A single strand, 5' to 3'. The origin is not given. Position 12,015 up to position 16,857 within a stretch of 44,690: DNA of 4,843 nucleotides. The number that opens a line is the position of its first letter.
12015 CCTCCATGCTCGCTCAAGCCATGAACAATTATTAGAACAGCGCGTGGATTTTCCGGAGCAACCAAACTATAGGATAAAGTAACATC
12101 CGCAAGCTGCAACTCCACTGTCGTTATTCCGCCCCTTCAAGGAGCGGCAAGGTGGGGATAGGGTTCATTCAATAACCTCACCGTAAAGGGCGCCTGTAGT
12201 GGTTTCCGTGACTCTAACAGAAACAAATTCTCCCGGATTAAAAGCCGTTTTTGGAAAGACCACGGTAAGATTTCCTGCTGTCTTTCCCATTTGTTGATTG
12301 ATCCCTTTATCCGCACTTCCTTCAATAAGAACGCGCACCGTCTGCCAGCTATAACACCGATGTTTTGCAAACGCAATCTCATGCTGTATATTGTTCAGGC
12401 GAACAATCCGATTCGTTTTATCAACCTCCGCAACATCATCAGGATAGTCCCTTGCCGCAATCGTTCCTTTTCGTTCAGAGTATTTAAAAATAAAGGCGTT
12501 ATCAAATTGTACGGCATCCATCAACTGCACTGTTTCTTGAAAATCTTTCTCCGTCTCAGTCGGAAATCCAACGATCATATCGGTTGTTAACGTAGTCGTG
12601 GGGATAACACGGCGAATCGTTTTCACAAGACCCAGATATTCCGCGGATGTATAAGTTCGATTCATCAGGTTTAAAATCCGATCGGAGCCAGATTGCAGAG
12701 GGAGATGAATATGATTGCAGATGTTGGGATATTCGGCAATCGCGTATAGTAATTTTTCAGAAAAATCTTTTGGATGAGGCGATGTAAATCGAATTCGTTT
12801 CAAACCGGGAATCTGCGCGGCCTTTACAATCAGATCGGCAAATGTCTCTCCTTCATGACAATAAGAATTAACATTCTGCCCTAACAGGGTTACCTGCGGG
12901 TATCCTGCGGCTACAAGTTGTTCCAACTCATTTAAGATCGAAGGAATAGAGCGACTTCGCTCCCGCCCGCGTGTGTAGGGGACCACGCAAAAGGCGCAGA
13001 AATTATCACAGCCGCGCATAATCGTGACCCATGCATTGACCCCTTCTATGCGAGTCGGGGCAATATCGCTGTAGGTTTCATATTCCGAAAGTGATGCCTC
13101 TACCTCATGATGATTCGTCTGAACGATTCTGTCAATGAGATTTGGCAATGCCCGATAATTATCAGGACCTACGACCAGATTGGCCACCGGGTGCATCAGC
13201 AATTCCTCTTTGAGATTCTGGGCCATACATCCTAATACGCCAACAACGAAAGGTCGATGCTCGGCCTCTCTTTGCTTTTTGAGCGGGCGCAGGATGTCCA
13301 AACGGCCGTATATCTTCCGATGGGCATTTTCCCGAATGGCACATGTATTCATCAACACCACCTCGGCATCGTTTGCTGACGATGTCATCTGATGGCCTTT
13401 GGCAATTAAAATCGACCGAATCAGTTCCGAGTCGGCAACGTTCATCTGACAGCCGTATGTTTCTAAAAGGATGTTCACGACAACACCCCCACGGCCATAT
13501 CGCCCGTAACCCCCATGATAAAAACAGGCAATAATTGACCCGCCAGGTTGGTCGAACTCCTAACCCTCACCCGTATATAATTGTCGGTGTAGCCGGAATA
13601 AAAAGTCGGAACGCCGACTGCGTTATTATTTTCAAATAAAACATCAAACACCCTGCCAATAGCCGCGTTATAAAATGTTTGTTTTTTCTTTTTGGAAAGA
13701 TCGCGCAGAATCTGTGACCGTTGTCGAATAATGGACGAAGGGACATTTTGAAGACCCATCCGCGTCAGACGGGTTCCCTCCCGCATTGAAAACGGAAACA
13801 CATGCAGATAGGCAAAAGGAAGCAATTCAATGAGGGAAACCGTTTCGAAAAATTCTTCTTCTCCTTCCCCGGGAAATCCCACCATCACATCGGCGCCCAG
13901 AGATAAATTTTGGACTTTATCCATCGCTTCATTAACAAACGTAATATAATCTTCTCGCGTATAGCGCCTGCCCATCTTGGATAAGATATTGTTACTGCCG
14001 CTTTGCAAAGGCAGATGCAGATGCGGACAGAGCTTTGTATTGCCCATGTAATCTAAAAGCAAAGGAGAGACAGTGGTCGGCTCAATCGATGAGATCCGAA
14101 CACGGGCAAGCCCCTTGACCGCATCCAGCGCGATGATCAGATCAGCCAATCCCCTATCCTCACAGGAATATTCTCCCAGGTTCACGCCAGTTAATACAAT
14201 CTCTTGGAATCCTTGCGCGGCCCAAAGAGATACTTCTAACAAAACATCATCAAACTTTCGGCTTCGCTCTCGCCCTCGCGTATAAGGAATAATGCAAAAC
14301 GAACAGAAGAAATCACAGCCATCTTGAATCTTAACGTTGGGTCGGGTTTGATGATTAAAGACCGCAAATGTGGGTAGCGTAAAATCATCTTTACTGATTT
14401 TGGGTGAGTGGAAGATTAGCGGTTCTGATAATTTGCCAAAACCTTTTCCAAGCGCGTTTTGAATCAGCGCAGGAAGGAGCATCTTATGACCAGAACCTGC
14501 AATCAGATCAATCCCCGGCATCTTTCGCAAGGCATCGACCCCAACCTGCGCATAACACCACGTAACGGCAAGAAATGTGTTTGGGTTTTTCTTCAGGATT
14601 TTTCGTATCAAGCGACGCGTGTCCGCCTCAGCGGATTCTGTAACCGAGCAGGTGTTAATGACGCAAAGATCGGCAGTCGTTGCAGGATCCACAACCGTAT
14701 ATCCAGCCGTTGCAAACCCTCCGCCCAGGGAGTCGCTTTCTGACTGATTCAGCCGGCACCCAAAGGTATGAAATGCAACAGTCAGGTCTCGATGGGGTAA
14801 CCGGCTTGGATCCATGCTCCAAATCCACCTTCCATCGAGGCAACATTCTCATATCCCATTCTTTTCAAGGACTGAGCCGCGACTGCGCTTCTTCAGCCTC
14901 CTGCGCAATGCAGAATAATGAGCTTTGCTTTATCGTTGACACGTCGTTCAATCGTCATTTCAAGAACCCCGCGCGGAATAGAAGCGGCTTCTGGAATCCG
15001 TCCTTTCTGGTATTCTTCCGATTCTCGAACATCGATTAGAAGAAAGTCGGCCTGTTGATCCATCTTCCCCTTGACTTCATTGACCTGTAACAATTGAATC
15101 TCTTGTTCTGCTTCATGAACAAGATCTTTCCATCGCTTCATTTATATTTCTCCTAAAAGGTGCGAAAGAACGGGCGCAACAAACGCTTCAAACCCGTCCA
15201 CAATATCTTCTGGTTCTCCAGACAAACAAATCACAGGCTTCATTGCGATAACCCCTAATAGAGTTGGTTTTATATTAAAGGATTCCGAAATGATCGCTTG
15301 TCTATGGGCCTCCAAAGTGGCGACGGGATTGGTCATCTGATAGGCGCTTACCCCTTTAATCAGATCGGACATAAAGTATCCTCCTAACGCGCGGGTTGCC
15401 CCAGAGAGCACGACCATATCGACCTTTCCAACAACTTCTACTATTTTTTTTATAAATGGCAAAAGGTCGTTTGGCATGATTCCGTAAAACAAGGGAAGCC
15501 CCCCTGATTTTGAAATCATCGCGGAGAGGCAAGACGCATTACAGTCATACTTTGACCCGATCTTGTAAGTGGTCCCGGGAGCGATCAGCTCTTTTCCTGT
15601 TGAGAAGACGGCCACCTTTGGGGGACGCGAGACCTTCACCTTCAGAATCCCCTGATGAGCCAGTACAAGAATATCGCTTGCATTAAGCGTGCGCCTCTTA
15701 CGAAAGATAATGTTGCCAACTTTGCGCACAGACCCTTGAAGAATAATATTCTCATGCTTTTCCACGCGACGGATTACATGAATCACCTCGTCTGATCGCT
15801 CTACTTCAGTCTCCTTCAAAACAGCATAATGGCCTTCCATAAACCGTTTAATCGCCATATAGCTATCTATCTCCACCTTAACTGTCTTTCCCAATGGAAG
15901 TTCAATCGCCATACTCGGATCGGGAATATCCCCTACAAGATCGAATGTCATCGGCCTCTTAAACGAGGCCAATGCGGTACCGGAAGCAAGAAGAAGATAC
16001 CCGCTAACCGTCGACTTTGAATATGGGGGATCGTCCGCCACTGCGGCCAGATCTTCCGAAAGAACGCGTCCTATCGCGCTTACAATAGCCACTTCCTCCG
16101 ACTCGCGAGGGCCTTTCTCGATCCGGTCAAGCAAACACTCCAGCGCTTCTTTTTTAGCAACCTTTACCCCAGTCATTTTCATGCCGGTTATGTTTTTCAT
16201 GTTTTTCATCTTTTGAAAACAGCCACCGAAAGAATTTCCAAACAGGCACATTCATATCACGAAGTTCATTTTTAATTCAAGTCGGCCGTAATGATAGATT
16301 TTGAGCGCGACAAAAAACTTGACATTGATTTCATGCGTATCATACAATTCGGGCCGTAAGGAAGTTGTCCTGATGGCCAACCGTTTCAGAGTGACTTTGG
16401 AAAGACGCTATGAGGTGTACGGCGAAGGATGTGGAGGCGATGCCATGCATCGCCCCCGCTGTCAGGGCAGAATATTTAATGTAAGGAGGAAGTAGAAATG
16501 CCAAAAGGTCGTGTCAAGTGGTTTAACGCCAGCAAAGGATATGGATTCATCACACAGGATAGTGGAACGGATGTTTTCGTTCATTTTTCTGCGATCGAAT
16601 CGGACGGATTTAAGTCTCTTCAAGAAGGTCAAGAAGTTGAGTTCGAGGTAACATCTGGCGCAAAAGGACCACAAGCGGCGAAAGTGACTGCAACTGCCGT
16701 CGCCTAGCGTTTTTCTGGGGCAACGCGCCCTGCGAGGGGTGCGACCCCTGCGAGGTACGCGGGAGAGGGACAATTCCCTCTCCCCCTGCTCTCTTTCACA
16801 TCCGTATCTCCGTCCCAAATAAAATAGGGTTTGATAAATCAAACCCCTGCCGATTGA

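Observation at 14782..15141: Rhodanese gene with an in-frame TGA inside its active-site loop and clear coding continuity after it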

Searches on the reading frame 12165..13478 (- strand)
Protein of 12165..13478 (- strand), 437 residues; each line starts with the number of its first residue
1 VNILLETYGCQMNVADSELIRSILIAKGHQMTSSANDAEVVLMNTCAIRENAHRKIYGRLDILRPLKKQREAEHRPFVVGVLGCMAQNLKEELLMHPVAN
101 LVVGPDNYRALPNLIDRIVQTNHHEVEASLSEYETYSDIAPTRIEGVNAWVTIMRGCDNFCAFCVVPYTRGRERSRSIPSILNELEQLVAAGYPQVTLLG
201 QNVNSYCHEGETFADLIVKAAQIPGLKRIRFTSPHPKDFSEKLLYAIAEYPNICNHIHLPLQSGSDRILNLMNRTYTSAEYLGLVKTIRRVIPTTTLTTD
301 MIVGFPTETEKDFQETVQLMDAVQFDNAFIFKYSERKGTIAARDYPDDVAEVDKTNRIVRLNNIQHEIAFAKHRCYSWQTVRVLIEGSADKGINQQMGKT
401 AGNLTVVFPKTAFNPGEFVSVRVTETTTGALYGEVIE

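Call 22: find_encoding_contigs(protein=window:12165-13478:-, flank=3000, max_places=10)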
Protein window:12165-13478:- (437 aa): 1 contig read that carries it; 1 place shown.
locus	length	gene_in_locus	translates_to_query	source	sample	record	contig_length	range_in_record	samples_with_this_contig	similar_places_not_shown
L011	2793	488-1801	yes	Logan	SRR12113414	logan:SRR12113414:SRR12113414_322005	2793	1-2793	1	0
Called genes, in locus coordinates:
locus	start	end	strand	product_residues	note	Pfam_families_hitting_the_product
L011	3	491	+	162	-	?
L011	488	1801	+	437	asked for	PF00919:UPF0004, PF04055:Radical_SAM, PF01938:TRAM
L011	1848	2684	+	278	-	PF12146:Hydrolase_4, PF00561:Abhydrolase_1, PF12697:Abhydrolase_6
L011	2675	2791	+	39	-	?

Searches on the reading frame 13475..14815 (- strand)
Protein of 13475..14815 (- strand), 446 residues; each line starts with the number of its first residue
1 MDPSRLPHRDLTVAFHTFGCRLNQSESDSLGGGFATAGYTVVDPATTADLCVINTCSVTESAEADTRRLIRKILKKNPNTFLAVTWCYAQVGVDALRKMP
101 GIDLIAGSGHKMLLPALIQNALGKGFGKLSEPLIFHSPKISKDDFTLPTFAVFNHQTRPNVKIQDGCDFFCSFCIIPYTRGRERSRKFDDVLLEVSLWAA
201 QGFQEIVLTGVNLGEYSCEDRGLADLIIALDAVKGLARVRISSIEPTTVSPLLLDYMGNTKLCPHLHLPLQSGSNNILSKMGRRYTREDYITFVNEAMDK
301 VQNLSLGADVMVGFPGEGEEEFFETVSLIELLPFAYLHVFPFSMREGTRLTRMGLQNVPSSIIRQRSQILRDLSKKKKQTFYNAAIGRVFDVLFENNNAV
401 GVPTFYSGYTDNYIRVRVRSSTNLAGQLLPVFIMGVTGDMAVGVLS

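Call 21: find_encoding_contigs(protein=window:13475-14815:-, flank=3000, max_places=10)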
Protein window:13475-14815:- (446 aa): no gene with exactly this product is on record in the collection.

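Call 26: search_solved_structures(query=window:13475-14815:-, show_alignments=2)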
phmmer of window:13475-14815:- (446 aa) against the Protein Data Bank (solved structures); distinct sequences matched with E-value up to 0.001: 6.
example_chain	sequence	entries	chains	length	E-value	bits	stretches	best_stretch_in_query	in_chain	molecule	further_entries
7mjz_A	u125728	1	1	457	2.1e-49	171.7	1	15-399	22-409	tRNA-2-methylthio-N(6)-dimethylallyladenosine synthase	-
7mjv_A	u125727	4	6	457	2.9e-49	171.3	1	15-399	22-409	tRNA-2-methylthio-N(6)-dimethylallyladenosine synthase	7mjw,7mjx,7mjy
4jc0_A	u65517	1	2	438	4.3e-32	114.7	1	13-376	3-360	Ribosomal protein S12 methylthiotransferase RimO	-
2qgq_A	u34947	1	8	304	1.5e-26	96.4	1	160-389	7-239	Protein TM_1862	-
9ccb_A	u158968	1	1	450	6.3e-11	45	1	161-334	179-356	Radical SAM core domain-containing protein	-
9p2u_A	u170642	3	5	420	0.00092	21.4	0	220-363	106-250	Radical S-adenosylmethionine methyltransferase NocN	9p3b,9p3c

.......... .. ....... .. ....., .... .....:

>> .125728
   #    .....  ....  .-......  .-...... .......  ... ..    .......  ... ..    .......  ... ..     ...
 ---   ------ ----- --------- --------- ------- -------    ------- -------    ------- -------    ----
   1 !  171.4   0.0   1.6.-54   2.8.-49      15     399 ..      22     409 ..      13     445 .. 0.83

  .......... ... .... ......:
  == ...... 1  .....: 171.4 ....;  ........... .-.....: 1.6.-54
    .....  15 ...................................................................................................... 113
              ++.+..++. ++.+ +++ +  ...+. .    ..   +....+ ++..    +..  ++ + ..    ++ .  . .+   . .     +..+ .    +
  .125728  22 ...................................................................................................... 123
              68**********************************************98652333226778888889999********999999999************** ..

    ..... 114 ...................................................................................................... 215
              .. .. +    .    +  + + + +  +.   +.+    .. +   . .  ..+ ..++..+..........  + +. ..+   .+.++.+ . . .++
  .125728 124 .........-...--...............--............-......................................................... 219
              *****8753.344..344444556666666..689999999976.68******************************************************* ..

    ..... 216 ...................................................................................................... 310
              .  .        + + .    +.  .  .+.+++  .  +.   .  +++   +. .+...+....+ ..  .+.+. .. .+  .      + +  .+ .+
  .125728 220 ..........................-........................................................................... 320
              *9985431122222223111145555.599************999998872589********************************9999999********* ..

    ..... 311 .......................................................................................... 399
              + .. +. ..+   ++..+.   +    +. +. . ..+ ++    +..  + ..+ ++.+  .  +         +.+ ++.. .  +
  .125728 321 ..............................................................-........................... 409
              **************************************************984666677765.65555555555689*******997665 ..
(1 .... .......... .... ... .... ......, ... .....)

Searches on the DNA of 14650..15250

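Call 45: search_rna_families(source=window, start=14650, end=15250, threshold=evalue, max_evalue=10)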
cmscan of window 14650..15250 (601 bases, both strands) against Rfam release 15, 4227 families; matches with E-value up to 10: 0.
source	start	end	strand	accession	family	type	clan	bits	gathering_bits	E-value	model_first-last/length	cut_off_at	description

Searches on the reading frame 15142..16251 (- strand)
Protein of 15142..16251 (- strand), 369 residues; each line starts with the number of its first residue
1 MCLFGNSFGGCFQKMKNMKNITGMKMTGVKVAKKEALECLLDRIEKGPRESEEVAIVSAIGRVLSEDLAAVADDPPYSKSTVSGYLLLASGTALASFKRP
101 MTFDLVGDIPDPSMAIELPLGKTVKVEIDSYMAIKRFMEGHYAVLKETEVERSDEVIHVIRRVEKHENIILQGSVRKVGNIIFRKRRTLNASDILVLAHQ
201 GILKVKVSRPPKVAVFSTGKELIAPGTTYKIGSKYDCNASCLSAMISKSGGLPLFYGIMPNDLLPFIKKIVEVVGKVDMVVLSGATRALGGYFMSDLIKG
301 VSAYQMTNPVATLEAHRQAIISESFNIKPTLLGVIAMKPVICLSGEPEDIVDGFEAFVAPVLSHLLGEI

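Call 28: search_protein_families(library=pfam, proteins=[window:15142-16251:-])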
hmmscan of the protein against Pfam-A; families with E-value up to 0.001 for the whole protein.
window:15142-16251:- (369 aa): 2 families
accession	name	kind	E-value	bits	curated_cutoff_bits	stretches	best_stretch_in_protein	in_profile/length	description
PF03453.22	MoeA_N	-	2e-13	50.7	30.8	1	34-201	4-160/160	MoeA N-terminal region (domain I and II)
PF00994.29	MoCF_biosynth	-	3.9e-08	33.5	26.6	1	214-364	1-144/144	Probable molybdopterin binding domain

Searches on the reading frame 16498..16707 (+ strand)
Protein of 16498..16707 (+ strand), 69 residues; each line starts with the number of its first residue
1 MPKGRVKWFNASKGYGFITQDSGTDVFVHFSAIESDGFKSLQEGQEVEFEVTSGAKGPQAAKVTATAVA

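Call 38: find_encoding_contigs(protein=window:16498-16707:+, flank=10000, max_places=10)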
Protein window:16498-16707:+ (69 aa): 3 contigs read that carry it; 3 places shown.
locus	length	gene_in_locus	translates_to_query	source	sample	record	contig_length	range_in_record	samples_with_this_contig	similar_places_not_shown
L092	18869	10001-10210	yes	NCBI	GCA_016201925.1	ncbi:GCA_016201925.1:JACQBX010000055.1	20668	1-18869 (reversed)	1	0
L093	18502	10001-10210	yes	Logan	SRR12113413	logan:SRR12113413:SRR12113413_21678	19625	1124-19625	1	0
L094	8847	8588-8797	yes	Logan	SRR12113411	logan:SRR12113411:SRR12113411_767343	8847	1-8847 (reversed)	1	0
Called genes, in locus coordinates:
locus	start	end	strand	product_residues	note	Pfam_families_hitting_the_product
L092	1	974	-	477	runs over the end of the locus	-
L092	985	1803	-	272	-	-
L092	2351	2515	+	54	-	PF04255:DUF433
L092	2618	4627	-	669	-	PF00027:cNMP_binding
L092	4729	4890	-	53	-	-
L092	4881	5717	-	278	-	PF12146:Hydrolase_4, PF00561:Abhydrolase_1, PF12697:Abhydrolase_6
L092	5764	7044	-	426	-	PF00919:UPF0004, PF04055:Radical_SAM, PF01938:TRAM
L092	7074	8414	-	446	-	PF00919:UPF0004, PF04055:Radical_SAM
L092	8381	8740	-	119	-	PF00581:Rhodanese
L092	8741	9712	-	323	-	PF03453:MoeA_N, PF00994:MoCF_biosynth (faint)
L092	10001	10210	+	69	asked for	PF00313:CSD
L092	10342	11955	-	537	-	PF06418:CTP_synth_N, PF00117:GATase, PF07722:Peptidase_C26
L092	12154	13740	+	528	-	PF02518:HATPase_c, PF13589:HATPase_c_3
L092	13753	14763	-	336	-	PF00814:TsaD, PF22521:HypF_C_2 (weak)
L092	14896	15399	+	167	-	PF00293:NUDIX, PF14815:NUDIX_4 (weak)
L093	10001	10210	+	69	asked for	PF00313:CSD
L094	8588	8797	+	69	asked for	PF00313:CSD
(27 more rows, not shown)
